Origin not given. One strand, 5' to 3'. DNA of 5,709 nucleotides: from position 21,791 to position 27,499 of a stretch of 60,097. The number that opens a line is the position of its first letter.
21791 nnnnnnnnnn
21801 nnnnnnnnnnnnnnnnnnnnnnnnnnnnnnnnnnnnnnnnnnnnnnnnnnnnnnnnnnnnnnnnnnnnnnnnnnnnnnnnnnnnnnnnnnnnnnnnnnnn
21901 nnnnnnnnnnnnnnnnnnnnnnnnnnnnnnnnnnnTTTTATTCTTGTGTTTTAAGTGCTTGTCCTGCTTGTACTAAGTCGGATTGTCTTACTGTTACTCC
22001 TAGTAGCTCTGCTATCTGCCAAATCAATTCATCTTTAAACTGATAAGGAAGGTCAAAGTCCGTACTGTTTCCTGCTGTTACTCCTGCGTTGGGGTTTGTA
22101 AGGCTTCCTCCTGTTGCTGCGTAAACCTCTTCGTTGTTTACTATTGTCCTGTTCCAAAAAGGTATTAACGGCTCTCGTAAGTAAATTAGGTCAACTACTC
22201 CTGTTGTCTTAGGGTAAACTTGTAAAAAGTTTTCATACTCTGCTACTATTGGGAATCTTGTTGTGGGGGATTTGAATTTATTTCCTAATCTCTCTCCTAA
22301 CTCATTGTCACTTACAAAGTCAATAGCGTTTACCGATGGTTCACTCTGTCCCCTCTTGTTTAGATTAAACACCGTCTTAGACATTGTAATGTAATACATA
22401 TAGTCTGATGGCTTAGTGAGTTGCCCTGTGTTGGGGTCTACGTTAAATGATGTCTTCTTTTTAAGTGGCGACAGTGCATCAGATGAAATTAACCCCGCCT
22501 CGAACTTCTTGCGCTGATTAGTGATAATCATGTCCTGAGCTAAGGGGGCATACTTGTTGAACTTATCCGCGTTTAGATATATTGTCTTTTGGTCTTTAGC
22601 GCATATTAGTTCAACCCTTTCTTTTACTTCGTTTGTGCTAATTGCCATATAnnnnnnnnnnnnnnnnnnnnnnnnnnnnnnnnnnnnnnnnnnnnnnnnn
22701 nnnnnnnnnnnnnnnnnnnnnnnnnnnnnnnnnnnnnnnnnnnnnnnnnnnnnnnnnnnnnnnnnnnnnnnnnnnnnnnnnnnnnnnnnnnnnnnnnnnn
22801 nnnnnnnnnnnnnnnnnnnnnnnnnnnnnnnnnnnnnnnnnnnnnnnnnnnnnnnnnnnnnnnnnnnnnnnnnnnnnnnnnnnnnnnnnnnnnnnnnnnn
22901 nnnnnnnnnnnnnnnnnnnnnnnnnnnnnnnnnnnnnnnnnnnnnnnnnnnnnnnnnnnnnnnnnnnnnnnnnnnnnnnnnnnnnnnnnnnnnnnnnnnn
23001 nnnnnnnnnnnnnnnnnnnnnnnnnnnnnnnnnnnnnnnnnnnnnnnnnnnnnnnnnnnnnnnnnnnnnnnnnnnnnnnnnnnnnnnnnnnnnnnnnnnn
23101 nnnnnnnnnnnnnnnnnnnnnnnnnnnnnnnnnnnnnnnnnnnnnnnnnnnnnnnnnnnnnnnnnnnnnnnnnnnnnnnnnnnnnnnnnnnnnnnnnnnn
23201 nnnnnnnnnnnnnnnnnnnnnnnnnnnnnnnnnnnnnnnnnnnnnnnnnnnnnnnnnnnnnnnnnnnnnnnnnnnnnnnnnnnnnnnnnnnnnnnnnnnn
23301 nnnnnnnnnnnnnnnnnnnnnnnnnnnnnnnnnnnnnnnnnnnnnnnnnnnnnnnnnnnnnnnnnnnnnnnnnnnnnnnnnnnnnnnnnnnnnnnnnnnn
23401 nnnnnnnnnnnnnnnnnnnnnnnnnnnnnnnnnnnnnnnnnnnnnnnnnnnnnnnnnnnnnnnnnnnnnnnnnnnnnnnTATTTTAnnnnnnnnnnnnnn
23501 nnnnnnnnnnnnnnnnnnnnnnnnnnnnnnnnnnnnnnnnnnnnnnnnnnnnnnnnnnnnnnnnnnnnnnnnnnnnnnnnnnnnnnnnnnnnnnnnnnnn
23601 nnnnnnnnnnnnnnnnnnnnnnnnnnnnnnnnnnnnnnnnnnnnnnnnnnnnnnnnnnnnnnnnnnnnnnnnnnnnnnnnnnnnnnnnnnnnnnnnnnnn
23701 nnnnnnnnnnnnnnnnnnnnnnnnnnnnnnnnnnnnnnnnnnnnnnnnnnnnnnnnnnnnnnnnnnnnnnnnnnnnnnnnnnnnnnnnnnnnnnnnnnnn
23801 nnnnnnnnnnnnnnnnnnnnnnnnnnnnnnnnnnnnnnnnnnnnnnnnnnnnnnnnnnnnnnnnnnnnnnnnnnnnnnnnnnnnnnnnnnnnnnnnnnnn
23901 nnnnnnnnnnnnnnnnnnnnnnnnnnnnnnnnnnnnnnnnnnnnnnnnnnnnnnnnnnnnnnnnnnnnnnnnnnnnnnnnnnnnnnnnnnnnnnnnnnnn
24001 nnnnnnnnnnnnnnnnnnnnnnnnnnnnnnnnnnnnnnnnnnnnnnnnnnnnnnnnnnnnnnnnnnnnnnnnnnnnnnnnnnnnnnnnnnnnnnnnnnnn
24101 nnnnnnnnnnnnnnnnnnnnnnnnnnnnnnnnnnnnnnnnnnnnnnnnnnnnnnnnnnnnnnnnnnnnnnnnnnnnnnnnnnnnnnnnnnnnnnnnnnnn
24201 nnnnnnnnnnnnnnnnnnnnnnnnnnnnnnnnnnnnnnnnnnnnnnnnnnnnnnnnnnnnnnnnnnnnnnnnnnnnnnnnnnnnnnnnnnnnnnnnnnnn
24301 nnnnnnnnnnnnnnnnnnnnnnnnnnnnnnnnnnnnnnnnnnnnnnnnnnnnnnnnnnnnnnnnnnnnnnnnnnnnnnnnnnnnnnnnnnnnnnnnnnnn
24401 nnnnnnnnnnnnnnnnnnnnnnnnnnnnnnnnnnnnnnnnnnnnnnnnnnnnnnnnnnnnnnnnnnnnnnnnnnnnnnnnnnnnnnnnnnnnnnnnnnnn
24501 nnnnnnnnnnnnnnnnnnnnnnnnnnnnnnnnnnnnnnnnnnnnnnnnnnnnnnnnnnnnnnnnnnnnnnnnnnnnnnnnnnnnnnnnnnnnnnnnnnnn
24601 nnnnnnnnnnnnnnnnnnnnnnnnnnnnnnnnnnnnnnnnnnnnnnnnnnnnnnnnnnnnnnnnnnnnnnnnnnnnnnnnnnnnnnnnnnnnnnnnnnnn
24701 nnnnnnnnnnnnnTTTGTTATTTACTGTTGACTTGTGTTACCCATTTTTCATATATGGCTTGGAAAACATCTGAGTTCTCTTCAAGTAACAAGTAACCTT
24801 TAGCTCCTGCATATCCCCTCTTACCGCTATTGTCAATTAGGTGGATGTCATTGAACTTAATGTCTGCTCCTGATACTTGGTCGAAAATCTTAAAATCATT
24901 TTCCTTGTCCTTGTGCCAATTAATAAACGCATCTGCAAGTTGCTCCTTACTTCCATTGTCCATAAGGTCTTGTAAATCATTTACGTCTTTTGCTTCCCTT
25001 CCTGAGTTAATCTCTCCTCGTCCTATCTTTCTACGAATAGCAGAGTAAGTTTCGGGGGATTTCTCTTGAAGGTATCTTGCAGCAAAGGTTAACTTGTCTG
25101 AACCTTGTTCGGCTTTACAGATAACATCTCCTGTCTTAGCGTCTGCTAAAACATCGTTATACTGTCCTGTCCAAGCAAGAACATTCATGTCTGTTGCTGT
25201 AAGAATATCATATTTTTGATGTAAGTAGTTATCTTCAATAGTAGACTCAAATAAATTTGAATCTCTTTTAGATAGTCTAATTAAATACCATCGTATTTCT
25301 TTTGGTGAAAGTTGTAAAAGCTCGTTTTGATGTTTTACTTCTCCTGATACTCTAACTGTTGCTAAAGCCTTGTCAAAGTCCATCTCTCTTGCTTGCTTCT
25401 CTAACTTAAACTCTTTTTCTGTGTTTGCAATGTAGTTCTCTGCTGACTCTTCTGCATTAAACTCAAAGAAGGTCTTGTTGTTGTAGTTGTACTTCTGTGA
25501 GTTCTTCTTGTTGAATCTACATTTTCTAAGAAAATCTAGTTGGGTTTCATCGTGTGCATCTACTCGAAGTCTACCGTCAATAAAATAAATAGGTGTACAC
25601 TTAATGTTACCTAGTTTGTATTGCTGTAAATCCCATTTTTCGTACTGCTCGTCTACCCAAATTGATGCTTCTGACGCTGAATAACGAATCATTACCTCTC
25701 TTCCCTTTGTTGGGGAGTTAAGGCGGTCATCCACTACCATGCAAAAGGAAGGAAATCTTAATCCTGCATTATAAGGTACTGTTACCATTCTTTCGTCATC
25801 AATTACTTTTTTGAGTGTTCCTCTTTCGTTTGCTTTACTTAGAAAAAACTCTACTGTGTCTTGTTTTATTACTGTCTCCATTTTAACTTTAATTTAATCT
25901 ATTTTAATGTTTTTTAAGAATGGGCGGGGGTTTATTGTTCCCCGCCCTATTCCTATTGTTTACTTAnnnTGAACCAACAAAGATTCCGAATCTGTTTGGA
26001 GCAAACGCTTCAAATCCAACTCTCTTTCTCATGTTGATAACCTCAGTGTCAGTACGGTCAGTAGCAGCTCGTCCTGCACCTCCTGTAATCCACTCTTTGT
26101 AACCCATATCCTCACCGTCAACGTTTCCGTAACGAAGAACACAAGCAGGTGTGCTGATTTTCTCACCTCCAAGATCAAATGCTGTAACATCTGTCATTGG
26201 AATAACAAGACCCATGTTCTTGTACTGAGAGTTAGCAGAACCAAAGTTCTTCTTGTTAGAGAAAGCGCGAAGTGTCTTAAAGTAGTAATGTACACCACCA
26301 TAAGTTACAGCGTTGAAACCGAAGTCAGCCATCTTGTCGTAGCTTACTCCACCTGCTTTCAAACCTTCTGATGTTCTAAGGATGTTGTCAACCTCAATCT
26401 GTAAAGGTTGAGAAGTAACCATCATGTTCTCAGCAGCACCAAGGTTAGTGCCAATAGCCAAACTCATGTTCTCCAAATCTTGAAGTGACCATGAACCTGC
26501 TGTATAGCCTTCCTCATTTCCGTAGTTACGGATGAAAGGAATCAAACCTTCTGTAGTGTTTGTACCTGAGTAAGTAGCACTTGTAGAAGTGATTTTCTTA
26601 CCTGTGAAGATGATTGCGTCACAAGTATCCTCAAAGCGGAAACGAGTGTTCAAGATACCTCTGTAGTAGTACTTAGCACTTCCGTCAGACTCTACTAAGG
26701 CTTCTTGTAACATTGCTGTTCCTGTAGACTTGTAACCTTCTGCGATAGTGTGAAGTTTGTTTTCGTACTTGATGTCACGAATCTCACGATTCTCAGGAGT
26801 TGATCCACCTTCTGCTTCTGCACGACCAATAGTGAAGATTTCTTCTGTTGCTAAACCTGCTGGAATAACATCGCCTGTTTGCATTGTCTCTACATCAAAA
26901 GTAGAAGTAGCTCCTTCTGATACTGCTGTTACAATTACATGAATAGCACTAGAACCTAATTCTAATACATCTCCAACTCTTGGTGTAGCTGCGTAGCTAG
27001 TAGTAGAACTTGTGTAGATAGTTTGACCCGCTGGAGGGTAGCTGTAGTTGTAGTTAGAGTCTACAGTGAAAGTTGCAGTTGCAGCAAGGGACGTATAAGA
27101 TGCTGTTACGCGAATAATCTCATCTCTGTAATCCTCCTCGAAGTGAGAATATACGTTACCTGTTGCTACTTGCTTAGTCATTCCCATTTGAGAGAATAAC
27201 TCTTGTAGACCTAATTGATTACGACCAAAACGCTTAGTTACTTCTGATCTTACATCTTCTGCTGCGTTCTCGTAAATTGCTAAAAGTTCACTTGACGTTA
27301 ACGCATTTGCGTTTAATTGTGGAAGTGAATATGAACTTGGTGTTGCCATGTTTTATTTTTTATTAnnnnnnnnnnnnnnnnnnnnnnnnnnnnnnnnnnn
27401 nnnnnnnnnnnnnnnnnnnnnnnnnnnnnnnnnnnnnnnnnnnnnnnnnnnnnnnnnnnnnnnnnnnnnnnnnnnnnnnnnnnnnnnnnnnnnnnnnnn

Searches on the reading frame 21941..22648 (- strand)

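Call 13: search_protein_families(library=phrogs, proteins=[window:21941-22648:-], max_evalue=0.001)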
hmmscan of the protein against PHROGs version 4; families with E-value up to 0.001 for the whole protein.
window:21941-22648:- (236 aa): 1 family
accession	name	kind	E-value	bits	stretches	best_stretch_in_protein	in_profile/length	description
phrog_14543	-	head and packaging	4.6e-13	50.1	1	123-234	126-225/234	virion structural protein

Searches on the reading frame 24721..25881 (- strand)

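Call 44: search_protein_families(library=phrogs, proteins=[window:24721-25881:-], max_evalue=0.001)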
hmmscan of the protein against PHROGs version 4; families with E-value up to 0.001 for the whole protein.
window:24721-25881:- (387 aa): 1 family
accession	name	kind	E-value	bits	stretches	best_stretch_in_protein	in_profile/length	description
phrog_34748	-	unknown function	0.00051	20.4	0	64-128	69-123/285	-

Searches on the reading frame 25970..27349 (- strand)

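Call 44: search_protein_families(library=phrogs, proteins=[window:25970-27349:-], max_evalue=0.001)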
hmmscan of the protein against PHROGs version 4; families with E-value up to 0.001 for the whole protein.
window:25970-27349:- (460 aa): 1 family
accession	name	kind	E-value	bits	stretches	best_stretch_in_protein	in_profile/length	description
phrog_13704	-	head and packaging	1.1e-21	77.9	1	116-454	100-442/452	virion structural protein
